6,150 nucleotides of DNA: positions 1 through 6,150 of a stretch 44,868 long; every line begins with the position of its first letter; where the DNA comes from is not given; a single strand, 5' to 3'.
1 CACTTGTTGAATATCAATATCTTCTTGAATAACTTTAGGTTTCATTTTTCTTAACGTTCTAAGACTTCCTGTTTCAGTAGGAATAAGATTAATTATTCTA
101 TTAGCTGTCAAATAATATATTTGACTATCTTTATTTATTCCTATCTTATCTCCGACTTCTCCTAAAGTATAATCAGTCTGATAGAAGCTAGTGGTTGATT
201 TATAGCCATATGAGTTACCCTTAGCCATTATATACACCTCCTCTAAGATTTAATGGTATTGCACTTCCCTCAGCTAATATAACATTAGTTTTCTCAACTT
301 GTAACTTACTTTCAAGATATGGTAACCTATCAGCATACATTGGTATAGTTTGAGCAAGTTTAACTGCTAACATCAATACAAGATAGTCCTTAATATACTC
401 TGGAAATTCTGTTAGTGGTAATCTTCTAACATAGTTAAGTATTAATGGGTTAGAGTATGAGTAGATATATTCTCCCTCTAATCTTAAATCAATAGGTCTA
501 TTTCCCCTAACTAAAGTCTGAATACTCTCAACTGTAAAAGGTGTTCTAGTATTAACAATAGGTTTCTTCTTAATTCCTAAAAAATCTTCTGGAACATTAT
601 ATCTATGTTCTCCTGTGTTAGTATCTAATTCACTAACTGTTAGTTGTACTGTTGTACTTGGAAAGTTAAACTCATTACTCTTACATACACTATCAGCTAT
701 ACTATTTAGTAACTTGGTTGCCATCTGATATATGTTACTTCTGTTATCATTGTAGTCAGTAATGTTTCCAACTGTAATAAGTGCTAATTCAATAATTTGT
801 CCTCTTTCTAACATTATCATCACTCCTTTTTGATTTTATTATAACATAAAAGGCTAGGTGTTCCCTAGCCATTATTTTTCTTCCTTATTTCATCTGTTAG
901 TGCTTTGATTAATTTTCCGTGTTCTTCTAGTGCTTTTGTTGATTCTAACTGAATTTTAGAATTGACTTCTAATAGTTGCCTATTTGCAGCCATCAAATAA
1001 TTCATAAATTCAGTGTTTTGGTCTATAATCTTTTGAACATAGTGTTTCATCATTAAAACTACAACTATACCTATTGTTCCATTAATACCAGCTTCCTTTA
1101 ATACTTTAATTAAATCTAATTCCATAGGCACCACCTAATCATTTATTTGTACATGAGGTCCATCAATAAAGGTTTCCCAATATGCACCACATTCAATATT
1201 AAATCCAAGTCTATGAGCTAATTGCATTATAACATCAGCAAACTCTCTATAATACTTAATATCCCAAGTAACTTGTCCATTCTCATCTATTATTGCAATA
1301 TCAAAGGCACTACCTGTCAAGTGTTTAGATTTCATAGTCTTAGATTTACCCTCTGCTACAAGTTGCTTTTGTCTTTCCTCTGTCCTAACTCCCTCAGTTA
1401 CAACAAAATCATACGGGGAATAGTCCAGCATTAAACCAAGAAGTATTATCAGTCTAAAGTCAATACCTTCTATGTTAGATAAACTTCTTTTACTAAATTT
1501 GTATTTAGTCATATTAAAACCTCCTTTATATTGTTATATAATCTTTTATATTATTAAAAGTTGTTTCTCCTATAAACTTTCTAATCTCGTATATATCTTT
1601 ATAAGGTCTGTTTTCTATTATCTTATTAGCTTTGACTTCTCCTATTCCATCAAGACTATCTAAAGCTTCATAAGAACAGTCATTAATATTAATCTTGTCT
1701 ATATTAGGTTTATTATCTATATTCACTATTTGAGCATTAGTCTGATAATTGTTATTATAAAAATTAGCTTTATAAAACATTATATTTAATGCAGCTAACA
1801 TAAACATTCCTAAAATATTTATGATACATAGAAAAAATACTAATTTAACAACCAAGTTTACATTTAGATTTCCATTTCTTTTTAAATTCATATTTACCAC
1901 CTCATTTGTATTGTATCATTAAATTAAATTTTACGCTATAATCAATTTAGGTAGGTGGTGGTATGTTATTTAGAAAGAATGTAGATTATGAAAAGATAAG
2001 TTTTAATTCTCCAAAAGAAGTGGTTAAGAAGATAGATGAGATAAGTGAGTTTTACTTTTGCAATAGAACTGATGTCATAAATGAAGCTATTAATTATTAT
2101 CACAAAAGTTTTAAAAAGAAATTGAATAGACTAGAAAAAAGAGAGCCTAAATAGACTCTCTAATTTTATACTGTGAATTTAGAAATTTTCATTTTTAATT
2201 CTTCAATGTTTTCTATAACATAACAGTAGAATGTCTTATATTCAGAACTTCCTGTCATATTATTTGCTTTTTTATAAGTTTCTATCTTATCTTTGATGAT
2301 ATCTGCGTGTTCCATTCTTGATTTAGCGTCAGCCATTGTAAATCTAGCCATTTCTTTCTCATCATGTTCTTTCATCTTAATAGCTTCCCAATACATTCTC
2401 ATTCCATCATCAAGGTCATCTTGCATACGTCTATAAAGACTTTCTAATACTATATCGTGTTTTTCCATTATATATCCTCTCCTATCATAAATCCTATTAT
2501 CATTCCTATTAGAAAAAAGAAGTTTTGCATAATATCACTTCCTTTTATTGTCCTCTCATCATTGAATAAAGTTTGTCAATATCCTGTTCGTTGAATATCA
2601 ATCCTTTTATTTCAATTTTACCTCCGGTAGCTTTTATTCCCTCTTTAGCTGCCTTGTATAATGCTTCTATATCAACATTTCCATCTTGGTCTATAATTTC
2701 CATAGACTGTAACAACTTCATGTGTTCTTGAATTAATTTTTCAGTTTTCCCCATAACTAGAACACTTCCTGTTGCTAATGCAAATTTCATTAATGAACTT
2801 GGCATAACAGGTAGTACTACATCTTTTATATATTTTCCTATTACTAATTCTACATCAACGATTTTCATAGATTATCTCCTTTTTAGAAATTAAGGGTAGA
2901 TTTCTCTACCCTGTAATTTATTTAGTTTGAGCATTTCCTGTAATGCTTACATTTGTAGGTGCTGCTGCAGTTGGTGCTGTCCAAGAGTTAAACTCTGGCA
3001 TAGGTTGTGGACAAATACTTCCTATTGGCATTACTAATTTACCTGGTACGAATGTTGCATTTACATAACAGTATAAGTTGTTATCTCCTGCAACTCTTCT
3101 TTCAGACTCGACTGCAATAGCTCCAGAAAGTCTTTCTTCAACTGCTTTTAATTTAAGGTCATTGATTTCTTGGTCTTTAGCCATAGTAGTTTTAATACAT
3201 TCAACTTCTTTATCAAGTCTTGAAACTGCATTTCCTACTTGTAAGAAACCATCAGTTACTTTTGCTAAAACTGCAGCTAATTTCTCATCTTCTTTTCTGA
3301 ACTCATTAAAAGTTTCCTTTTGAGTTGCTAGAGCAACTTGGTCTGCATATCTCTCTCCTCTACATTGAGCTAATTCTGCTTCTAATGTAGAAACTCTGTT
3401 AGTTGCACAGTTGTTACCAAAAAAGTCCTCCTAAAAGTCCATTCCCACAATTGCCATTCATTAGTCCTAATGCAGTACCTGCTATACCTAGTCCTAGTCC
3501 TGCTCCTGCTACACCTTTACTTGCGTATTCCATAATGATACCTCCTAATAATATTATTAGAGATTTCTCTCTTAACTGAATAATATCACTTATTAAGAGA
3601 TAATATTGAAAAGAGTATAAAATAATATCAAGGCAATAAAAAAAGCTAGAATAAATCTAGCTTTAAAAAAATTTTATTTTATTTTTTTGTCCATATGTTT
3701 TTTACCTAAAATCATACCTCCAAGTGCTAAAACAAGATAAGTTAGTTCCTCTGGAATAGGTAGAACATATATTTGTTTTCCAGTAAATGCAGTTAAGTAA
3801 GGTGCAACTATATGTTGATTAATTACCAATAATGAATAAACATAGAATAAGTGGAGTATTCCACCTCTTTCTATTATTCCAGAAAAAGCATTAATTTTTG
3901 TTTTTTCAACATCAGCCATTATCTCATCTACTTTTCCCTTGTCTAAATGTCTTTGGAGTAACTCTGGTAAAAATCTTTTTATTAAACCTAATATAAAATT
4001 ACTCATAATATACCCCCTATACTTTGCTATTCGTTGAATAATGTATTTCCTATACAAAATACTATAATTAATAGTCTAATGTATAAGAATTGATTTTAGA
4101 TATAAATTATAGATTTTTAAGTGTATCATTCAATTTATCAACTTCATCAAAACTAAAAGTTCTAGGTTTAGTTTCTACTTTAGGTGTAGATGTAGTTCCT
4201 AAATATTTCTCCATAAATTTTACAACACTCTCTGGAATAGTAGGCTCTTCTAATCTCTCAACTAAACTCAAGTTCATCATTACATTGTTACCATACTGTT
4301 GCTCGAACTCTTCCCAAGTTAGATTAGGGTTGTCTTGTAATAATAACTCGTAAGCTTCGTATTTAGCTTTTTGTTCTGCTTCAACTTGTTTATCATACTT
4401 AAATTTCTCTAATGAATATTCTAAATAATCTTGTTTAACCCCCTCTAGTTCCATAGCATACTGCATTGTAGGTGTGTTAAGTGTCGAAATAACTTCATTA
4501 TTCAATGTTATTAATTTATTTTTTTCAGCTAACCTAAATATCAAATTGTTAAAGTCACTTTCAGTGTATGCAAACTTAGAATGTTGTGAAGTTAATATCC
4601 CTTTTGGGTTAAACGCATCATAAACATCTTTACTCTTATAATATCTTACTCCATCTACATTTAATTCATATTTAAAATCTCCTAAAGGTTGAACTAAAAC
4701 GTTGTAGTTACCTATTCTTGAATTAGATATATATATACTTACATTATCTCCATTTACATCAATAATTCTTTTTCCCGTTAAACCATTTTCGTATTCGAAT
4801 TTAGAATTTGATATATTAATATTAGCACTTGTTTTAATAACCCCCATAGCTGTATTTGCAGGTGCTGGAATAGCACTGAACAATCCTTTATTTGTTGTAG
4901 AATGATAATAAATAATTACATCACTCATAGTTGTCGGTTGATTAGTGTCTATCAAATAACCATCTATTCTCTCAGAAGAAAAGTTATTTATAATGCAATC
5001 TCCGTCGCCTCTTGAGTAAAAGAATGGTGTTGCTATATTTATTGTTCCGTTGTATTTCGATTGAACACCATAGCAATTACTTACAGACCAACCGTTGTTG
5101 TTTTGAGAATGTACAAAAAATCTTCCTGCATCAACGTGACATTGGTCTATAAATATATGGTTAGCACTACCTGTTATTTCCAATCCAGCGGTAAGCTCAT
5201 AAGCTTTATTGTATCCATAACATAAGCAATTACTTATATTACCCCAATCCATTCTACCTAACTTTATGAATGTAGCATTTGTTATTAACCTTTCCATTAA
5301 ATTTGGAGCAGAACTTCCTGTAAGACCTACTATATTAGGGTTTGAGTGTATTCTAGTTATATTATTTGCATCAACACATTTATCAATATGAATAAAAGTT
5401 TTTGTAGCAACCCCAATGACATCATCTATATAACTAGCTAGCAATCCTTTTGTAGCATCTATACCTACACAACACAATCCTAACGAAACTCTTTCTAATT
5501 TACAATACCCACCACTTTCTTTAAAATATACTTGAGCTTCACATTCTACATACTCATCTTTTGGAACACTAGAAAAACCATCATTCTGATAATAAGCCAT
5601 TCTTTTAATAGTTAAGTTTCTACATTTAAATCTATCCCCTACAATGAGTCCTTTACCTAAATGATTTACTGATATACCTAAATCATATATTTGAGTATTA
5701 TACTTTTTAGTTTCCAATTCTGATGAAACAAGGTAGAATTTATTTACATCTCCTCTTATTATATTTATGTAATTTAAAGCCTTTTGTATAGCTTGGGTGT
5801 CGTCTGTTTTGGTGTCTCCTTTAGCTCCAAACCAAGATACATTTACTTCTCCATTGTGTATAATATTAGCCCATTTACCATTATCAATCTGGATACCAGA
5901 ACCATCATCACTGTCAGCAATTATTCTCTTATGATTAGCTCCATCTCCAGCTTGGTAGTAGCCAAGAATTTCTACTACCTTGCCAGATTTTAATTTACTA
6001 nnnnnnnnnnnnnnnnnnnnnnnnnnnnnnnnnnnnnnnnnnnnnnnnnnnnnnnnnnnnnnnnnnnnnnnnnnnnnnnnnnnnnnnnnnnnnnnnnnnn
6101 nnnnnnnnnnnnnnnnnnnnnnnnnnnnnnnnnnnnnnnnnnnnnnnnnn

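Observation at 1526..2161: Antisense RHH gene with a shared bidirectional terminator splits the late operon just upstream of the lysis cassette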

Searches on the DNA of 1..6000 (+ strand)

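Call 7: search_dna_similar(query=window:1-6000:+, collection=phages, mode=near, max_rows=20)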
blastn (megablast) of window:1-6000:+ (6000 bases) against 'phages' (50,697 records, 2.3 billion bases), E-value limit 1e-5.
No match.
